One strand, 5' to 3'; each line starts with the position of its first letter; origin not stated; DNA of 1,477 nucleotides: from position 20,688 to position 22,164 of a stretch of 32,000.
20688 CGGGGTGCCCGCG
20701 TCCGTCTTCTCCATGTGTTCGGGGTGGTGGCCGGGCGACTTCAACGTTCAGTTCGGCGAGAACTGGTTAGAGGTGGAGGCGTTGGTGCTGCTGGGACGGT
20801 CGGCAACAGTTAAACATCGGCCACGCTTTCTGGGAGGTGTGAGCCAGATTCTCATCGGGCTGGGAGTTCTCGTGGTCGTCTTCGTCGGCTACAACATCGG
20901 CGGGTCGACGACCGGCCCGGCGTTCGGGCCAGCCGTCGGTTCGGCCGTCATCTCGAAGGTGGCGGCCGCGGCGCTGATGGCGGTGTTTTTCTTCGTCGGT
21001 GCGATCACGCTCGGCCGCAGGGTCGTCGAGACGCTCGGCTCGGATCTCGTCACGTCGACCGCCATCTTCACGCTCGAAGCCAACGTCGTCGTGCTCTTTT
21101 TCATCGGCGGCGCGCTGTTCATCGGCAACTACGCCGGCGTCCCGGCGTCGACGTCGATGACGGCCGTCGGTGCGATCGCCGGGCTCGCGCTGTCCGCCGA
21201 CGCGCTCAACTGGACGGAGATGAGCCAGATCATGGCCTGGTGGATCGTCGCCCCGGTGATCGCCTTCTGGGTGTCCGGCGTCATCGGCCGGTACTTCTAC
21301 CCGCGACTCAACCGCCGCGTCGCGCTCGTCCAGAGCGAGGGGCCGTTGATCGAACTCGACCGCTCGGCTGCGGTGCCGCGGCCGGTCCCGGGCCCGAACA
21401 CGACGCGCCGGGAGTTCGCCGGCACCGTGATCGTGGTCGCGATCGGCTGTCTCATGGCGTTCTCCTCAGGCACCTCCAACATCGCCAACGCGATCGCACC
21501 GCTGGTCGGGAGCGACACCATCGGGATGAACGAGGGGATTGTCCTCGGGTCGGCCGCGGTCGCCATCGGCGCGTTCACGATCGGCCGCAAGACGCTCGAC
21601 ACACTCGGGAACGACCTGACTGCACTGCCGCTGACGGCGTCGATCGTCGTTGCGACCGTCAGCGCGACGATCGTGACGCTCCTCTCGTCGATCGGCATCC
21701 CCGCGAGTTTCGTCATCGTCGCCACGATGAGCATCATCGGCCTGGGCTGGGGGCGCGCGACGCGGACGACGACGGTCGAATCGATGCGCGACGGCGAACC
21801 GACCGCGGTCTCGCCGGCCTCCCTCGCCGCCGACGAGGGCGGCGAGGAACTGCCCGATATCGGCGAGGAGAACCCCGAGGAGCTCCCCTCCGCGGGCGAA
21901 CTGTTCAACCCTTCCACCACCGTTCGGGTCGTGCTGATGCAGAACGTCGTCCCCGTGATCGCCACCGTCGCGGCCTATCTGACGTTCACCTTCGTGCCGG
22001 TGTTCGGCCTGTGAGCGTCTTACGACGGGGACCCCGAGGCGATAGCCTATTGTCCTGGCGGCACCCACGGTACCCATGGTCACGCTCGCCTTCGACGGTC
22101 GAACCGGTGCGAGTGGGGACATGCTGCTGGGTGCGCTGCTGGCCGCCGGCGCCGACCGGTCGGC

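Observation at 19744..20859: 1-kb cassette (truncated VOC gene plus Cys-rich HNH gene) bracketed by 62-bp direct repeats that duplicate the PiT promoter and start codon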

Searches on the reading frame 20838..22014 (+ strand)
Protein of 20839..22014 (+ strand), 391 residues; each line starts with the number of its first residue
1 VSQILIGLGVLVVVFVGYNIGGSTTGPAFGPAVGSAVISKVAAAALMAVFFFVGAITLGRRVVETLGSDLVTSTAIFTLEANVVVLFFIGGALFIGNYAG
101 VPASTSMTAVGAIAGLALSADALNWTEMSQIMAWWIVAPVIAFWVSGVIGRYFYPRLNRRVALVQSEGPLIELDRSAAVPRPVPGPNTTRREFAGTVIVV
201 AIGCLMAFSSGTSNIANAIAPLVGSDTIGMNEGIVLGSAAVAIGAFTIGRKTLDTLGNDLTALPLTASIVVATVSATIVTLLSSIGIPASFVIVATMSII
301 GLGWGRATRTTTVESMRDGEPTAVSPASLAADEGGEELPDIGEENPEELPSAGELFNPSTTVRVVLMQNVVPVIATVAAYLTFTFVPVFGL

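Call 8: search_protein_families(library=pfam, proteins=[window:20838-22014:+], max_evalue=0.01)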
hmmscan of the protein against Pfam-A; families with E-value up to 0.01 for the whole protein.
window:20838-22014:+ (392 aa): 0 families

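Call 9: search_protein_families(library=ncbifam, proteins=[window:20838-22014:+], max_evalue=0.01)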
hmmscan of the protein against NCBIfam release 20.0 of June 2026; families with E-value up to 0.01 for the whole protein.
window:20838-22014:+ (392 aa): 0 families

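Call 13: find_encoding_contigs(protein=window:20839-22014:+, flank=10000, max_places=10)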
Protein window:20839-22014:+ (391 aa): 2 contigs read that carry it; 2 places shown.
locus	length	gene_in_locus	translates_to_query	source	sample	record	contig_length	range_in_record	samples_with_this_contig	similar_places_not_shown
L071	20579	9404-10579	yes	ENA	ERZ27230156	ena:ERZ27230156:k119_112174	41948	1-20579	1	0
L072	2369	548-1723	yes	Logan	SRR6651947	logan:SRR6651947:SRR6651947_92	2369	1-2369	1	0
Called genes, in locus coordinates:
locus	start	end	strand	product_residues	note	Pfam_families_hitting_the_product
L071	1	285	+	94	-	?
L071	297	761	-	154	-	PF07883:Cupin_2, PF02311:AraC_binding (weak)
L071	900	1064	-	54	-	PF20542:DUF6757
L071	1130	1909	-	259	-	PF02811:PHP (weak)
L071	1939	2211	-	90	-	PF24463:DUF7577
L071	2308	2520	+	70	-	PF24442:DUF7561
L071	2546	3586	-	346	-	PF13450:NAD_binding_8, PF01593:Amino_oxidase (weak)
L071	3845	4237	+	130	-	PF25213:HVO_A0261_N, PF01978:TrmB (weak), PF12840:HTH_20, PF24033:DUF7342 (weak), PF09339:HTH_IclR (weak)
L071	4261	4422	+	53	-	-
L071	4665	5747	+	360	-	PF00512:HisKA, PF02518:HATPase_c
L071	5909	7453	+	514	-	PF01590:GAF (weak), PF13185:GAF_2, PF13492:GAF_3 (weak), PF15915:BAT, PF04967:HTH_10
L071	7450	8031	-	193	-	PF00072:Response_reg, PF08663:HalX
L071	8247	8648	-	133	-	PF00903:Glyoxalase, PF13669:Glyoxalase_4 (faint)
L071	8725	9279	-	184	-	PF23382:DUF7097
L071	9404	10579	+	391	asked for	PF01384:PHO4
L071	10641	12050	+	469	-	PF01969:Ni_insertion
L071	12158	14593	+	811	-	PF00403:HMA, PF00122:E1-E2_ATPase, PF00702:Hydrolase, PF08282:Hydrolase_3 (faint)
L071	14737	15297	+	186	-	PF00293:NUDIX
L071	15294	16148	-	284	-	PF16126:DUF4838 (faint)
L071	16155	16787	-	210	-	PF01694:Rhomboid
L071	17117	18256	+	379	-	PF00571:CBS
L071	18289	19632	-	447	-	-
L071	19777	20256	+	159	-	PF03745:DUF309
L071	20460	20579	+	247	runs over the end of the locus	PF00106:adh_short, PF08659:KR, PF13561:adh_short_C2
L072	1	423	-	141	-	?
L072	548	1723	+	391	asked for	PF01384:PHO4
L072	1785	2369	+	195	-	?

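Call 18: find_related_loci(query=window:20839-22011:+, collection=metagenome_contigs, flank=6000)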
Query window:20839-22011:+ (391 aa) in metagenome_contigs; peptide patterns used: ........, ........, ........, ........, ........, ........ (x = any residue, [..] = any of these).
140 stretches matched a pattern; 21 encode a relative of the query (tblastn E <= 1e-3); 21 distinct loci.
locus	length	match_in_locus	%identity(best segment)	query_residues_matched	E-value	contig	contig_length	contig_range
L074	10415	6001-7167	67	1-389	1e-167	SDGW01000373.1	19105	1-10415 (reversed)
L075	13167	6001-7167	67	1-389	1e-166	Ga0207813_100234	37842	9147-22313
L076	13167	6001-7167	67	1-389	1e-166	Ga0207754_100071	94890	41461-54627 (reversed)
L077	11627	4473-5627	66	4-389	3e-166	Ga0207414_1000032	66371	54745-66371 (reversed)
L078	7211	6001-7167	66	1-389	1e-165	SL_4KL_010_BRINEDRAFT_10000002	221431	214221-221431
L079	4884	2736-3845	71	15-383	6e-165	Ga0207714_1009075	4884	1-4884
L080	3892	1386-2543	67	1-386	4e-166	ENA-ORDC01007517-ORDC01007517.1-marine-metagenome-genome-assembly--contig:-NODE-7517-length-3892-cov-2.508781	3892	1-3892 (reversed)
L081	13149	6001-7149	65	1-383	4e-159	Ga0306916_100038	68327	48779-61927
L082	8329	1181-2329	65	1-383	4e-159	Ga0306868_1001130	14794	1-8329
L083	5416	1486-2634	65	1-383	4e-161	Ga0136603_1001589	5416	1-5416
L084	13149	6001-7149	65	1-383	4e-159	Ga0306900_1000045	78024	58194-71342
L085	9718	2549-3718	67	1-386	3e-156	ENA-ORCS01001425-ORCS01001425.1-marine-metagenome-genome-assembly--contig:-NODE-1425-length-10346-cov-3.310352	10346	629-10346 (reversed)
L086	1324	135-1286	65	1-383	4e-170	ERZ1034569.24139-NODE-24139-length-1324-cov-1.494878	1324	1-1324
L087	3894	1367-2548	65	1-389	5e-155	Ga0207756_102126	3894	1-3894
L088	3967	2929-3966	65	1-336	3e-141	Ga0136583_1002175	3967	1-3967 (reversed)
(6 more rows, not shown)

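Call 20: find_homologous_proteins(query=window:20839-22011:+, max_evalue=1e-60)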
Query window:20839-22011:+ (391 aa): 3183 proteins with E <= 1e-60 among 8000 candidates; the best 120 are listed.
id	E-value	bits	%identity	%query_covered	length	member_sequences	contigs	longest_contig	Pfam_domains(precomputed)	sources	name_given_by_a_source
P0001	1.2e-234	796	99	100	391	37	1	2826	PF01384.26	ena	-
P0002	4.6e-196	669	83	100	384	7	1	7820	PF01384.26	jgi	-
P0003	7.0e-196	669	82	100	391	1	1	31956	PF01384.26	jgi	-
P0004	7.1e-195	666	81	100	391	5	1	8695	PF01384.26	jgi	jgi:PiT family inorganic phosphate transporter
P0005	1.0e-194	665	82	100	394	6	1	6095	PF01384.26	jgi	jgi:PiT family inorganic phosphate transporter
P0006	1.1e-194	665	82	100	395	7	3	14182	PF01384.26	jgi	jgi:PiT family inorganic phosphate transporter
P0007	2.9e-194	664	83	100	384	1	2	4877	PF01384.26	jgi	jgi:PiT family inorganic phosphate transporter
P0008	3.0e-192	657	81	100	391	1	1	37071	PF01384.26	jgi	-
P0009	1.2e-189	648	80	100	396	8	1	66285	PF01384.26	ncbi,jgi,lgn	jgi:PiT family inorganic phosphate transporter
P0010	1.8e-189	648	78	100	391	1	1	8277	PF01384.26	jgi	jgi:PiT family inorganic phosphate transporter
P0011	4.1e-189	647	78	99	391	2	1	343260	PF01384.26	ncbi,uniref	ncbi:anion permease [Halovenus rubra]|uniref:Phosphate transporter n=1 Tax=Halovenus rubra TaxID=869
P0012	5.6e-189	646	78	100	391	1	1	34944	PF01384.26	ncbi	-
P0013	3.8e-188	643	78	100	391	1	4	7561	PF01384.26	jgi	jgi:PiT family inorganic phosphate transporter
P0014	3.4e-187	640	78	100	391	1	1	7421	PF01384.26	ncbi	-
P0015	5.2e-185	633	76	100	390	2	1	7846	PF01384.26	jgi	-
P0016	5.1e-184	630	76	100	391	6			PF01384.26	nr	nr:inorganic phosphate transporter [Halovenus aranensis]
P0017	8.6e-184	629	77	99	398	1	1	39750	PF01384.26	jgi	jgi:PiT family inorganic phosphate transporter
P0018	2.0e-183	628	78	96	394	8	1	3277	PF01384.26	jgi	jgi:PiT family inorganic phosphate transporter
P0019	2.1e-183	628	76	100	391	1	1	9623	PF01384.26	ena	-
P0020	5.9e-183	626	76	100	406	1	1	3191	PF01384.26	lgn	-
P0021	8.5e-183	626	77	96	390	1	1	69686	PF01384.26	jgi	-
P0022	1.4e-182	625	74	100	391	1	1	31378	PF01384.26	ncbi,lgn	-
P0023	1.6e-182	625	76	100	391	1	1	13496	PF01384.26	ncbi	-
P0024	1.9e-182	625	76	100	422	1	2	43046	PF01384.26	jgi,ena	-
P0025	2.5e-182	624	75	99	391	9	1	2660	PF01384.26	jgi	jgi:PiT family inorganic phosphate transporter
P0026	3.3e-182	624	76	100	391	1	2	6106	PF01384.26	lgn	-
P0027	1.2e-180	619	73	100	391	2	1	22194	PF01384.26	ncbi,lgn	-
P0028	1.9e-180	618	76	100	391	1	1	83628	PF01384.26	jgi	jgi:PiT family inorganic phosphate transporter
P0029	1.9e-180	618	75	100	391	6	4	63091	PF01384.26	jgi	-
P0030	2.6e-180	618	75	100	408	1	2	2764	PF01384.26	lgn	-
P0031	6.8e-180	616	75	100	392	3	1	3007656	PF01384.26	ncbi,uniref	ncbi:anion permease [Halovenus marina]|uniref:inorganic phosphate transporter n=1 Tax=Halovenus mari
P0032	1.3e-179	615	74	100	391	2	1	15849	PF01384.26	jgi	jgi:PiT family inorganic phosphate transporter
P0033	4.1e-179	614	75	99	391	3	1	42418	PF01384.26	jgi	jgi:PiT family inorganic phosphate transporter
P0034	2.4e-178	611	75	100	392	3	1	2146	PF01384.26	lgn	-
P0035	9.5e-178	609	74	100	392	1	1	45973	PF01384.26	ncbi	-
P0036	2.0e-177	608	74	100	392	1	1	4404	PF01384.26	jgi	-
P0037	5.4e-177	607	73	99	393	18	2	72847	PF01384.26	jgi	jgi:PiT family inorganic phosphate transporter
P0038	8.6e-177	606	75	100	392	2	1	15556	PF01384.26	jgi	-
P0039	1.5e-176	605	74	100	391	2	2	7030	PF01384.26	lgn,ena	-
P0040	5.8e-176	603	74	100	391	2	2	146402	PF01384.26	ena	-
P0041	6.2e-175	600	73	100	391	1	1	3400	PF01384.26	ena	-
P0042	6.3e-175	600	74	100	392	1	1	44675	PF01384.26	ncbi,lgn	-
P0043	9.5e-175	599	75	100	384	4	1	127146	PF01384.26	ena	-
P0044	4.7e-174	597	73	99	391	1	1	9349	PF01384.26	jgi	-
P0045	6.5e-174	597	72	100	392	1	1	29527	PF01384.26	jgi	jgi:Phosphate/sulphate permeases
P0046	7.9e-174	596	73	100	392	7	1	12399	PF01384.26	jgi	-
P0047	1.4e-173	595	74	96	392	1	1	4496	PF01384.26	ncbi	-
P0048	1.7e-173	595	73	99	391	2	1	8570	PF01384.26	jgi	jgi:PiT family inorganic phosphate transporter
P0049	2.3e-173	595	73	100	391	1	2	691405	PF01384.26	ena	-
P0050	2.4e-173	595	73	100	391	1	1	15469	PF01384.26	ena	-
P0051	2.7e-173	595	73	100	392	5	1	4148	PF01384.26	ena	-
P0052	2.8e-173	594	72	100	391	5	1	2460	PF01384.26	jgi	-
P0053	2.9e-173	594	73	100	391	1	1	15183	PF01384.26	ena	-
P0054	3.9e-173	594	73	99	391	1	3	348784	PF01384.26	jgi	-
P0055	4.9e-173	594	73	99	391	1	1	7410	PF01384.26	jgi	-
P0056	1.2e-172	592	73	100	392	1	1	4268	PF01384.26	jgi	-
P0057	1.3e-172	592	72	99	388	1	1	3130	PF01384.26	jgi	-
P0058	1.7e-172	592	73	99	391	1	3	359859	PF01384.26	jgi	-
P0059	1.9e-172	592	73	99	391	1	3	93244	PF01384.26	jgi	-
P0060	2.7e-172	591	74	97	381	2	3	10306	PF01384.26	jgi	jgi:PiT family inorganic phosphate transporter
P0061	3.8e-172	591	74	96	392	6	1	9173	PF01384.26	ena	-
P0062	1.9e-171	588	75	96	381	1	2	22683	PF01384.26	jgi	jgi:PiT family inorganic phosphate transporter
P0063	1.5e-170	586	72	100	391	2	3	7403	PF01384.26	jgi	jgi:PiT family inorganic phosphate transporter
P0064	1.1e-169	583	72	100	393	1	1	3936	PF01384.26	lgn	-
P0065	4.1e-169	581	73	96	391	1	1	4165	PF01384.26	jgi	-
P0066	6.8e-169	580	72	100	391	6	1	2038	PF01384.26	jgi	jgi:PiT family inorganic phosphate transporter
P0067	2.6e-168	578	72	96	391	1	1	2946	PF01384.26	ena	-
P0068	2.9e-168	578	72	99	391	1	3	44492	PF01384.26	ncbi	-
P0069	4.4e-168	577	72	100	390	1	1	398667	PF01384.26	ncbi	ncbi:anion permease [Halobacteriales archaeon Cl-PHB]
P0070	4.9e-168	577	71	99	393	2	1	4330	PF01384.26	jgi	jgi:phosphate/sulfate permease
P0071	6.6e-167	573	71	100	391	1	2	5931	PF01384.26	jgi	jgi:PiT family inorganic phosphate transporter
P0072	7.4e-167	573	70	99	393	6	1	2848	PF01384.26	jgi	-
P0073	1.3e-166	573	73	96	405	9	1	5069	PF01384.26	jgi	jgi:PiT family inorganic phosphate transporter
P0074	2.2e-166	572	68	100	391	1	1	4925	PF01384.26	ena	-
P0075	3.1e-166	571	72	96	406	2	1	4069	PF01384.26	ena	-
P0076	1.7e-165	569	71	96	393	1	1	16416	PF01384.26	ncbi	ncbi:MAG: anion permease [Halobacteriota archaeon]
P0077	2.2e-165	569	73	96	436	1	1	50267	PF01384.26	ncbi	-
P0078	2.2e-164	565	70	100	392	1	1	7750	PF01384.26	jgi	-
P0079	2.4e-164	565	69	100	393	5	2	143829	PF01384.26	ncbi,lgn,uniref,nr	ncbi:inorganic phosphate transporter [Halalkalirubrum salinum]|uniref:inorganic phosphate transporte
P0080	7.7e-164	563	68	96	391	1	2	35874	PF01384.26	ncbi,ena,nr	ncbi:inorganic phosphate transporter [Halobacteriales archaeon QS_1_68_20]|nr:MAG: inorganic phospha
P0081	1.2e-163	563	70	98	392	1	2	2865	PF01384.26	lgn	-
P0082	1.2e-163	563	70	99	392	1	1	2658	PF01384.26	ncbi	-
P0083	2.1e-163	562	69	100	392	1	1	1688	PF01384.26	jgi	-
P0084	5.8e-163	561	68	96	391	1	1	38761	PF01384.26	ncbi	-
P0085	1.6e-162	559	70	97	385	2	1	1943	PF01384.26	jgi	jgi:PiT family inorganic phosphate transporter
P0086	1.7e-162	559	67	100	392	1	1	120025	PF01384.26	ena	-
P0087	2.0e-162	559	69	99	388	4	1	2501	PF01384.26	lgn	-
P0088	2.7e-162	558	69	98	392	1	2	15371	PF01384.26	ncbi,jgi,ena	-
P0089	4.4e-162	558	69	100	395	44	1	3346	PF01384.26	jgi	-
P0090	4.9e-162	557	71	97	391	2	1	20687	PF01384.26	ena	-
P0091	8.3e-162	557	71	100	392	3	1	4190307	PF01384.26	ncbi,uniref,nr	ncbi:inorganic phosphate transporter [Natrinema salinisoli]|uniref:inorganic phosphate transporter n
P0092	1.6e-161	556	69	100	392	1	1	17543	PF01384.26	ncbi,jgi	-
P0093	2.6e-161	555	68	98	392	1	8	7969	PF01384.26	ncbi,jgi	ncbi:MAG: PiT family inorganic phosphate transporter [Haloarculaceae archaeon]|jgi:PiT family inorga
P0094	2.8e-161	555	71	94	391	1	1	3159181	PF01384.26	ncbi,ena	ncbi:inorganic phosphate transporter [Halorubrum luteum]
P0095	3.2e-161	555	69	98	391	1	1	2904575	PF01384.26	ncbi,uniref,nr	ncbi:inorganic phosphate transporter [Halolamina sp. CBA1230]|uniref:inorganic phosphate transporter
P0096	3.5e-161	555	68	100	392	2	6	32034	PF01384.26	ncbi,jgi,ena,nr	ncbi:MAG TPA: inorganic phosphate transporter [Natrialbaceae archaeon]|nr:inorganic phosphate transp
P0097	3.6e-161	555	70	94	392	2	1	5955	PF01384.26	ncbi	ncbi:MAG: inorganic phosphate transporter [Halorubrum sp.]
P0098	3.7e-161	555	69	99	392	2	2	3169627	PF01384.26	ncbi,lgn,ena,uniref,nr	ncbi:inorganic phosphate transporter [Salinarchaeum laminariae]|uniref:inorganic phosphate transport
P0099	4.4e-161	554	69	99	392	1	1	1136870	PF01384.26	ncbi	ncbi:inorganic phosphate transporter [Salinarchaeum chitinilyticum]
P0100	5.1e-161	554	71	94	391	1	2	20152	PF01384.26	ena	-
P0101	9.8e-161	553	68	100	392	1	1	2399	PF01384.26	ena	-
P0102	1.2e-160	553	68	96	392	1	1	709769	PF01384.26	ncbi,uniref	ncbi:anion permease [Haloarchaeobius amylolyticus]|uniref:Phosphate transporter n=1 Tax=Haloarchaeob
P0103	1.9e-160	552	68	100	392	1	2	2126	PF01384.26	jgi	jgi:PiT family inorganic phosphate transporter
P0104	3.0e-160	552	67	100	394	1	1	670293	PF01384.26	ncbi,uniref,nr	ncbi:inorganic phosphate transporter [Halonotius terrestris]|uniref:Phosphate transporter n=1 Tax=Ha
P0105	3.1e-160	552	68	99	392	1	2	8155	PF01384.26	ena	-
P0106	4.4e-160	551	68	99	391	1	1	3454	PF01384.26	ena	-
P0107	5.0e-160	551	67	100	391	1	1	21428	PF01384.26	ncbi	-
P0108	5.8e-160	551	69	99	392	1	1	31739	PF01384.26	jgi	jgi:PiT family inorganic phosphate transporter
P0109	6.0e-160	551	67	100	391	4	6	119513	PF01384.26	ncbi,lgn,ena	-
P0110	6.0e-160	551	70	96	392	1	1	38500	PF01384.26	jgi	-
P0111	8.2e-160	550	69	100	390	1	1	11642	PF01384.26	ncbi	-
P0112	9.3e-160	550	68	99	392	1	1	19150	PF01384.26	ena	-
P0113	9.3e-160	550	69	100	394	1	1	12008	PF01384.26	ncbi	ncbi:MAG: anion permease [Halohasta sp.]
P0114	1.0e-159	550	69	97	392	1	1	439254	PF01384.26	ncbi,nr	ncbi:MAG: phosphate/sulfate permease [uncultured archaeon A07HR67]|nr:MAG: phosphate/sulfate permeas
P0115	1.4e-159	549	67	99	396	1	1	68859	PF01384.26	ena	-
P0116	1.6e-159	549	68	100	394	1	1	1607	PF01384.26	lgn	-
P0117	1.6e-159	549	68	99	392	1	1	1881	PF01384.26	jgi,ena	-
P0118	1.7e-159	549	67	100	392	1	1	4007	PF01384.26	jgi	jgi:PiT family inorganic phosphate transporter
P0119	1.7e-159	549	70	99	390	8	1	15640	PF01384.26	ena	-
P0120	1.7e-159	549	67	100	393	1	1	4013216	PF01384.26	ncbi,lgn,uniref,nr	ncbi:inorganic phosphate transporter [Natronococcus occultus]|uniref:Phosphate transporter n=1 Tax=N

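Call 21: find_encoding_contigs(protein=P0003, flank=6000, max_places=2)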
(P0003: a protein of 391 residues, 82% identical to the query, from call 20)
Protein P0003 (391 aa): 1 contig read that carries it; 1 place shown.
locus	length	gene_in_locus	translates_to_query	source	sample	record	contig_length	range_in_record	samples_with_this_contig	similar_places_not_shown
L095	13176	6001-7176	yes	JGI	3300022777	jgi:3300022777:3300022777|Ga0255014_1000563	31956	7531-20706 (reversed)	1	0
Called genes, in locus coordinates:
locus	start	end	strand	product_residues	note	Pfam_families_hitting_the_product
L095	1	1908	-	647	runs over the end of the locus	PF04471:Mrr_cat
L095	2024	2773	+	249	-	PF26451:DUF8130 (faint), PF00581:Rhodanese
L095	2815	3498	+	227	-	PF04367:DUF502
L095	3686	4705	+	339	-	PF00291:PALP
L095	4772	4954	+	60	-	-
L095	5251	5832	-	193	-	PF00072:Response_reg, PF08663:HalX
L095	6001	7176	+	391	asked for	PF01384:PHO4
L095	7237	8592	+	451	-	PF01969:Ni_insertion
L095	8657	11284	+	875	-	PF00403:HMA, PF00122:E1-E2_ATPase, PF00702:Hydrolase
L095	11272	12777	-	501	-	PF00989:PAS (faint), PF08448:PAS_4, PF13188:PAS_8 (weak), PF13426:PAS_9 (weak), PF00512:HisKA, PF02518:HATPase_c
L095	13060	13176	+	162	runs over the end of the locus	PF03061:4HBT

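Call 22: find_encoding_contigs(protein=P0008, flank=6000, max_places=2)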
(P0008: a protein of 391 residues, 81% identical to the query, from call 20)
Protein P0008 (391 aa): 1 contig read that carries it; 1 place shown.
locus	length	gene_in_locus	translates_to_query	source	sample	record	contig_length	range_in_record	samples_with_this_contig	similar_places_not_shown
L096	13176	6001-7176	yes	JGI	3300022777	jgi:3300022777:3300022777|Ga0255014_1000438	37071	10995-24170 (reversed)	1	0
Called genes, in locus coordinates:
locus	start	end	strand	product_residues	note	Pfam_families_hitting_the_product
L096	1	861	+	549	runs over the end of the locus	PF16927:HisKA_7TM, PF00989:PAS (weak), PF08448:PAS_4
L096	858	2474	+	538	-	PF13581:HATPase_c_2, PF02518:HATPase_c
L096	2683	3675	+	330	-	PF00512:HisKA, PF02518:HATPase_c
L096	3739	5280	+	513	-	PF01590:GAF (weak), PF13185:GAF_2, PF13492:GAF_3 (weak), PF15915:BAT, PF04967:HTH_10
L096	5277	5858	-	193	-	PF00072:Response_reg, PF08663:HalX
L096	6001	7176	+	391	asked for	PF01384:PHO4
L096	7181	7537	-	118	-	PF00085:Thioredoxin, PF13098:Thioredoxin_2 (weak), PF13192:Thioredoxin_3 (weak)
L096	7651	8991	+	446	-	PF01969:Ni_insertion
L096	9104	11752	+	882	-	PF00403:HMA, PF00122:E1-E2_ATPase, PF00702:Hydrolase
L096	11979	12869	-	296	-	-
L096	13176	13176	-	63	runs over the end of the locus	PF00833:Ribosomal_S17e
